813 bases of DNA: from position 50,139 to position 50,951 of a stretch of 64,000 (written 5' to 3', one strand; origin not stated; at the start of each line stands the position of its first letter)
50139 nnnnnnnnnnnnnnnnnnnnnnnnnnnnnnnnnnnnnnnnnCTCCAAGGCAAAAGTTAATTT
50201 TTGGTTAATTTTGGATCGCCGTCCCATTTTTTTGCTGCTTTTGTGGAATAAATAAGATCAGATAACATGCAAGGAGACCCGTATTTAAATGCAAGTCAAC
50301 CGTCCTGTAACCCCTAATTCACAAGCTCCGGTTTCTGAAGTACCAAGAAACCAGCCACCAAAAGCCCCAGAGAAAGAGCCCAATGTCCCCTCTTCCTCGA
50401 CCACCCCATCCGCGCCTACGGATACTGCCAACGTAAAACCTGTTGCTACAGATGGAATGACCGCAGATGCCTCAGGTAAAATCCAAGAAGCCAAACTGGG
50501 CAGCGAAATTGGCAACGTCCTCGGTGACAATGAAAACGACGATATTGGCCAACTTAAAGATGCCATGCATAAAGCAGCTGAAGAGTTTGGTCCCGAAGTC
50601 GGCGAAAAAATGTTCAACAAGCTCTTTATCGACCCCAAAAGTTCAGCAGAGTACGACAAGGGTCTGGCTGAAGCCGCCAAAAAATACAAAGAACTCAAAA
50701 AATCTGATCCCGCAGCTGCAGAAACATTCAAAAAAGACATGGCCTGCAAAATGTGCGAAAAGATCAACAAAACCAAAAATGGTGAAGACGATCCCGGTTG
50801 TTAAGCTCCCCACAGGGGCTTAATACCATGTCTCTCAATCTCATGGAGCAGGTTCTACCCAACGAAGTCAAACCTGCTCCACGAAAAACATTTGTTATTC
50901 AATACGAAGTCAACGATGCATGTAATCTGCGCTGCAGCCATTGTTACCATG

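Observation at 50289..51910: Translationally coupled Cys-tailed disordered protein + radical-SAM/SPASM enzyme: candidate undescribed RiPP-like or protein-maturation pair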

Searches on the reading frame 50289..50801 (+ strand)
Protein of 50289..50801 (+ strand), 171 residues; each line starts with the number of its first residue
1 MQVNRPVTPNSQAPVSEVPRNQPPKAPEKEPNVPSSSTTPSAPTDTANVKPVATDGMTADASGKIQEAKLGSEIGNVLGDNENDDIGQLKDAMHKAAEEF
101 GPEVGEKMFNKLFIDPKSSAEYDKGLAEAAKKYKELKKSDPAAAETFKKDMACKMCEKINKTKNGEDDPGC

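Call 5: search_protein_families(library=pfam, proteins=[window:50289-50801:+], max_evalue=0.01)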
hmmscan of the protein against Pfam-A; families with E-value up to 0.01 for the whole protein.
window:50289-50801:+ (171 aa): 1 family
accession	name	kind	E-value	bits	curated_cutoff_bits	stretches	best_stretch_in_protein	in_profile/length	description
PF12925.12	APP_E2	-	0.0038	17.4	22.2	1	127-158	49-80/190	E2 domain of amyloid precursor protein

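Call 6: search_protein_families(library=ncbifam, proteins=[window:50289-50801:+], max_evalue=0.01)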
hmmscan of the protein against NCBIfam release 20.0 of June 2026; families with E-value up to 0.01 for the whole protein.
window:50289-50801:+ (171 aa): 0 families

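Call 8: find_homologous_proteins(query=window:50289-50801:+, max_evalue=0.001)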
Query window:50289-50801:+ (171 aa): 6 proteins with E <= 0.001 among 131 candidates.
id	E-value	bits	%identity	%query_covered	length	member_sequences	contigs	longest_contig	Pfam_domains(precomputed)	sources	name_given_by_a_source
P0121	3.1e-105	368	100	100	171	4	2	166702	-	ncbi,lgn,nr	ncbi:MAG: hypothetical protein IV090_15990 [Candidatus Sericytochromatia bacterium]|nr:hypothetical 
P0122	1.3e-82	294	81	100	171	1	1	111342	-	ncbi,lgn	-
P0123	1.2e-78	281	79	100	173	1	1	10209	-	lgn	-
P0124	3.9e-65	237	67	100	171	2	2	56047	-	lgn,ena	-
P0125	6.1e-63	230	66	92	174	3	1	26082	-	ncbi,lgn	ncbi:MAG: hypothetical protein AB7I41_13600 [Candidatus Sericytochromatia bacterium]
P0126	1.4e-45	174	77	64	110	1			-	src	-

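Call 31: find_homologous_proteins(query=A4, max_evalue=0.01)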
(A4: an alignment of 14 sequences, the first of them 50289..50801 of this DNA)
Query A4 (14 sequences) (171 aa, profile of the alignment): 8 proteins with E <= 0.01 among 8000 candidates.
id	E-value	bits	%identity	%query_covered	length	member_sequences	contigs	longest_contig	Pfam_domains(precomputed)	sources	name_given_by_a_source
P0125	1.2e-50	191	66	92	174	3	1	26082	-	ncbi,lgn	ncbi:MAG: hypothetical protein AB7I41_13600 [Candidatus Sericytochromatia bacterium]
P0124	2.1e-50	190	67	100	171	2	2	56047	-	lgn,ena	-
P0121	8.2e-50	188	100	100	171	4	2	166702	-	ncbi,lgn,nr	ncbi:MAG: hypothetical protein IV090_15990 [Candidatus Sericytochromatia bacterium]|nr:hypothetical 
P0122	6.8e-48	182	81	100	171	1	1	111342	-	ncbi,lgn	-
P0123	9.7e-43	165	79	100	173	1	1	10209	-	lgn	-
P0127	3.6e-26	111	40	22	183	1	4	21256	-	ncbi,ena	-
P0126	2.3e-21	95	77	64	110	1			-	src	-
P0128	1.5e-17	83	32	18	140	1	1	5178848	-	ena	-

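Call 41: predict_structure(alignment_id=A5)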
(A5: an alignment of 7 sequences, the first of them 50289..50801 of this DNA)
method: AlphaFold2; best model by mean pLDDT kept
length: 171 residues; sequences in the alignment: 7
mean_pLDDT: 53.7   pTM: 0.34
mean pLDDT of the five models: 53.7, 50.2, 49.4, 47.5, 43.6
residues with pLDDT >= 90: 0; 70-90: 20; 50-70: 75; < 50: 76
segments of 3 or more residues with pLDDT < 50: 1-4, 10-13, 15-19, 28-30, 35-38, 40-52, 54-79, 162-171
pLDDT, mean of each block of 10 residues (from residue 1): 48 44 44 46 43 45 43 42 66 65 59 57 66 74 70 61 43 37
secondary structure, 60 per line:
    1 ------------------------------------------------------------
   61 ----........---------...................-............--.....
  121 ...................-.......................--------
elements in order: H65-72 H82-100 H102-113 H116-139 H141-163

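Call 42: search_protein_representatives(alignment_id=A5)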
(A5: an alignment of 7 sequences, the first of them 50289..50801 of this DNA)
Query: 7 sequences, 171 profile positions. Proteins with E-value up to 0.001 (for the whole library): 8; up to 1e-10: 8; up to 1e-30: 4. The best 8 are listed.
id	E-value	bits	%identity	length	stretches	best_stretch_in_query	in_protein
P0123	2.8e-79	281.5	-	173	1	3-171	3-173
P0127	2.3e-42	161.3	-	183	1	1-171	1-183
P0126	6.9e-37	143.5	-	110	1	12-110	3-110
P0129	6.0e-34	133.9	-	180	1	8-171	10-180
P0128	5.9e-24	101.4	-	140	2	91-171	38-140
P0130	2.2e-21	93.1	-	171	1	24-171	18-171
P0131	7.2e-15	71.8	-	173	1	12-171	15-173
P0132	2.0e-12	63.9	-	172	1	16-171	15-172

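Call 44: find_encoding_contigs(protein=P0132, flank=6000, max_places=1)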
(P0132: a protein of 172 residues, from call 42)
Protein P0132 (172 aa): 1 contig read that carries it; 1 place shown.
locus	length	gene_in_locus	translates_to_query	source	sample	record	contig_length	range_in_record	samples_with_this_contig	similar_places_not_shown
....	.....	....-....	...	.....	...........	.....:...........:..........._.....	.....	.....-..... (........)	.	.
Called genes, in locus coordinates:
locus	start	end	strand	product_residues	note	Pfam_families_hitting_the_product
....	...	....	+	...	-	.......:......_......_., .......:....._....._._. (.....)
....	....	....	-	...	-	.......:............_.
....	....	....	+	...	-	-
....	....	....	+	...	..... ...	-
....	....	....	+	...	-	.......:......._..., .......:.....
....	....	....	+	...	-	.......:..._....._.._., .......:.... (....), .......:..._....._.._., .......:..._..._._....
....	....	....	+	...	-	-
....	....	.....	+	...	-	-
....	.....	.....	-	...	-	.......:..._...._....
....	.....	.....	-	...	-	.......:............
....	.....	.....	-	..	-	-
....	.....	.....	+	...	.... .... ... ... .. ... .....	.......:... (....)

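Call 45: find_encoding_contigs(protein=P0129, flank=6000, max_places=1)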
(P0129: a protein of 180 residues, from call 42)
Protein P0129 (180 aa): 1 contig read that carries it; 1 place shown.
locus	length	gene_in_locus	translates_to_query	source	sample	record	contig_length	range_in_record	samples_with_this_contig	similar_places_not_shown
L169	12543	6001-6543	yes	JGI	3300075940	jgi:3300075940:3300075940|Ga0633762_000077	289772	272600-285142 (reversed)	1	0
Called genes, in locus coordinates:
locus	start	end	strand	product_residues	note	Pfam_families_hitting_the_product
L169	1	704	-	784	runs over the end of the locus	PF00069:Pkinase, PF07714:PK_Tyr_Ser-Thr, PF03109:ABC1 (weak), PF24371:DUF7527 (weak)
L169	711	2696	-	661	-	PF05226:CHASE2, PF00211:Guanylate_cyc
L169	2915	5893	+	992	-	PF15890:Peptidase_Mx1 (faint)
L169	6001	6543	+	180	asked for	-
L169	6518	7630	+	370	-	PF04055:Radical_SAM, PF13186:SPASM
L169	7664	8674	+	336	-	PF01210:NAD_Gly3P_dh_N, PF02558:ApbA (weak), PF07479:NAD_Gly3P_dh_C, PF20618:GPD_NAD_C_bact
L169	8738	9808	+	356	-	PF17131:TP_0789-like (weak)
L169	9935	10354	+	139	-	-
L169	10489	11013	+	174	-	PF07366:SnoaL, PF12680:SnoaL_2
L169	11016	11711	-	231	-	PF03372:Exo_endo_phos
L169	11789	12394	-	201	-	PF00156:Pribosyltran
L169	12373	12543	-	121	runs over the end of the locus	-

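Call 65: search_protein_families(library=padloc, proteins=[window:50289-50801:+], max_evalue=0.01)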
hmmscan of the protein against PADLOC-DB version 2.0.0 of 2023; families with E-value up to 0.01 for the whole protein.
window:50289-50801:+ (171 aa): 0 families

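Call 81: find_encoding_contigs(protein=P0128, flank=10000, max_places=1)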
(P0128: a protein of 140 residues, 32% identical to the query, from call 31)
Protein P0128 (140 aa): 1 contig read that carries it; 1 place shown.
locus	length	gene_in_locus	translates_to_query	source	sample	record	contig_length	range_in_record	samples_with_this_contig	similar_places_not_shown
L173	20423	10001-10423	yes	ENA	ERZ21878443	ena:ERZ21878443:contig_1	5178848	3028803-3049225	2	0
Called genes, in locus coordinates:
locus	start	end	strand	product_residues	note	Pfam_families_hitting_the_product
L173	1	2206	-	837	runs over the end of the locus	PF26182:Ig_NUP210_5th (faint), PF22359:Big-like (faint), PF02368:Big_2 (weak), PF01833:TIG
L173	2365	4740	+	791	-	-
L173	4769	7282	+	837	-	-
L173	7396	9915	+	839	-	-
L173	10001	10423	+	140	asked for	-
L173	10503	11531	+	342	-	PF04055:Radical_SAM, PF13186:SPASM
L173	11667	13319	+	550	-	PF02624:YcaO, PF07719:TPR_2 (faint), PF13414:TPR_11 (faint), PF21033:RMD1-3 (weak), PF13424:TPR_12 (weak), PF00515:TPR_1 (weak)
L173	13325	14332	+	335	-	PF03734:YkuD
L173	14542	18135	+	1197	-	PF02743:dCache_1, PF22673:MCP-like_PDC_1, PF00672:HAMP (faint), PF18947:HAMP_2, PF18575:HAMP_N3, PF18947:HAMP_2, PF00015:MCPsignal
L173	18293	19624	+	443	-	PF07969:Amidohydro_3 (weak), PF01979:Amidohydro_1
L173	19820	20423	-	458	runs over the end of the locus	PF22148:Fervidolysin_NPro-like (weak), PF00082:Peptidase_S8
